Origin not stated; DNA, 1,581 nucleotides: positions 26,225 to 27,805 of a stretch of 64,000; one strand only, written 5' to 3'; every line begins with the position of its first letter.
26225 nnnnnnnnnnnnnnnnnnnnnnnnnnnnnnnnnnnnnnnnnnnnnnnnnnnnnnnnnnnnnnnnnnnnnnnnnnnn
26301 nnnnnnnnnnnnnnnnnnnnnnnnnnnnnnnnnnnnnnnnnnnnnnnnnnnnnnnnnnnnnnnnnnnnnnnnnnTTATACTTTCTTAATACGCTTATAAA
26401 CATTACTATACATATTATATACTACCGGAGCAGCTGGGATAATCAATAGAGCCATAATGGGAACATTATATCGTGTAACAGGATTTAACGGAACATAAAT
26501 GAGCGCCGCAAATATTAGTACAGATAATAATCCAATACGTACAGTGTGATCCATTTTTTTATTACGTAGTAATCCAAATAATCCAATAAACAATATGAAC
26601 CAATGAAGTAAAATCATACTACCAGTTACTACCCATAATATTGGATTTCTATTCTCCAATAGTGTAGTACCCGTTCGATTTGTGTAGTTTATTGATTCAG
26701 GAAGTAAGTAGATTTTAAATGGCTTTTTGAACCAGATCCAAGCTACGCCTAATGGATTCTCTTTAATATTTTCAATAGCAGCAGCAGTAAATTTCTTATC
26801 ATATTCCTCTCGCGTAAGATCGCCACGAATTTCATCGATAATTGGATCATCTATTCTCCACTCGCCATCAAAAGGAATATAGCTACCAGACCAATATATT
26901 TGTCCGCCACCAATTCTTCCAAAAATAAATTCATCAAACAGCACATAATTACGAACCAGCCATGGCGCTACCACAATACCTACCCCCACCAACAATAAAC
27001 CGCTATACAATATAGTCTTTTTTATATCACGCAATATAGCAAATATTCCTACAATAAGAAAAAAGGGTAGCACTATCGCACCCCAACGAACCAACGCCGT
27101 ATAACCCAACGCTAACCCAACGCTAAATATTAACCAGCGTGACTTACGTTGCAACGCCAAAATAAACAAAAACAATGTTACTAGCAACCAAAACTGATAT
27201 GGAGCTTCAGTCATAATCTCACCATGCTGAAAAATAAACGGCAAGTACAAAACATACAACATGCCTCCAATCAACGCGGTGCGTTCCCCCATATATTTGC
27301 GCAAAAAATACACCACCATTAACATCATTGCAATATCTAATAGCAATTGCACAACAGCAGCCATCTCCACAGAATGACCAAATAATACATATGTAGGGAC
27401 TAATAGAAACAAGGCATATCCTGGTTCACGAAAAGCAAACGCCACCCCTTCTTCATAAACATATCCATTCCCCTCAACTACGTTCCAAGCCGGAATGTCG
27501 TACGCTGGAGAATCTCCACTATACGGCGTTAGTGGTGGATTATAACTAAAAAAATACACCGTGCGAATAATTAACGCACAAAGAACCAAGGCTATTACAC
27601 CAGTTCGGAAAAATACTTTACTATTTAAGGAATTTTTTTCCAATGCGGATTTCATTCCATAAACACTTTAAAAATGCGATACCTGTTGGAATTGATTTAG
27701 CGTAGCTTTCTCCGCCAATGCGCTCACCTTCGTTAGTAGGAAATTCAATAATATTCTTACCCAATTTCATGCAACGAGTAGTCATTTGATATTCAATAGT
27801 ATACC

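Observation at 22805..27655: Tandem triplication of ArnT/PMT-like GT-C membrane glycosyltransferases, the last fused to a GT4 domain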

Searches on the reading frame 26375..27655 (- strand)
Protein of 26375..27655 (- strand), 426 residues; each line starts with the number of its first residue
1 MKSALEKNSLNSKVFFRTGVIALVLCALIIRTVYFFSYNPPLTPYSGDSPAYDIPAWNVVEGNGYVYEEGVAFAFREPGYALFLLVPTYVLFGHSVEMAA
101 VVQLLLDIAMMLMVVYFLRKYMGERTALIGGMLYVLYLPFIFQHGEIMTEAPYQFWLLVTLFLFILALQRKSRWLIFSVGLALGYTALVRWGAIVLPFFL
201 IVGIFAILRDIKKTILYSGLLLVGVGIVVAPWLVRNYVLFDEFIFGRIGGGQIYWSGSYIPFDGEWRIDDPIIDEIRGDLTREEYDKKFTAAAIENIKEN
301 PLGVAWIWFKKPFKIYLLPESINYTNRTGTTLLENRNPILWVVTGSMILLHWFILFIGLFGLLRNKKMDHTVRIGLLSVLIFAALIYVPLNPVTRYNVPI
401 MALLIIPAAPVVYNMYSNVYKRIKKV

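Call 3: search_protein_families(library=pfam, proteins=[window:26375-27655:-], max_evalue=0.01)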
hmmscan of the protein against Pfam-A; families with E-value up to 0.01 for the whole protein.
window:26375-27655:- (426 aa): 3 families
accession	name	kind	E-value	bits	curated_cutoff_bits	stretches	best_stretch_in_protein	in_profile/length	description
PF13231.12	PMT_2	-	3.7e-09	37.4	26.1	1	88-233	13-158/160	Dolichyl-phosphate-mannose-protein mannosyltransferase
PF06570.16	DUF1129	-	0.0059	16.7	29.1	1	331-385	74-123/207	Protein of unknown function (DUF1129)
PF10063.14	DUF2301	-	0.0075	17.2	25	0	64-130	62-128/135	Uncharacterized integral membrane protein (DUF2301)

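Call 4: search_protein_families(library=ncbifam, proteins=[window:26375-27655:-], max_evalue=0.01)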
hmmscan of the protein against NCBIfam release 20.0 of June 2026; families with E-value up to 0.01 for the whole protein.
window:26375-27655:- (426 aa): 0 families
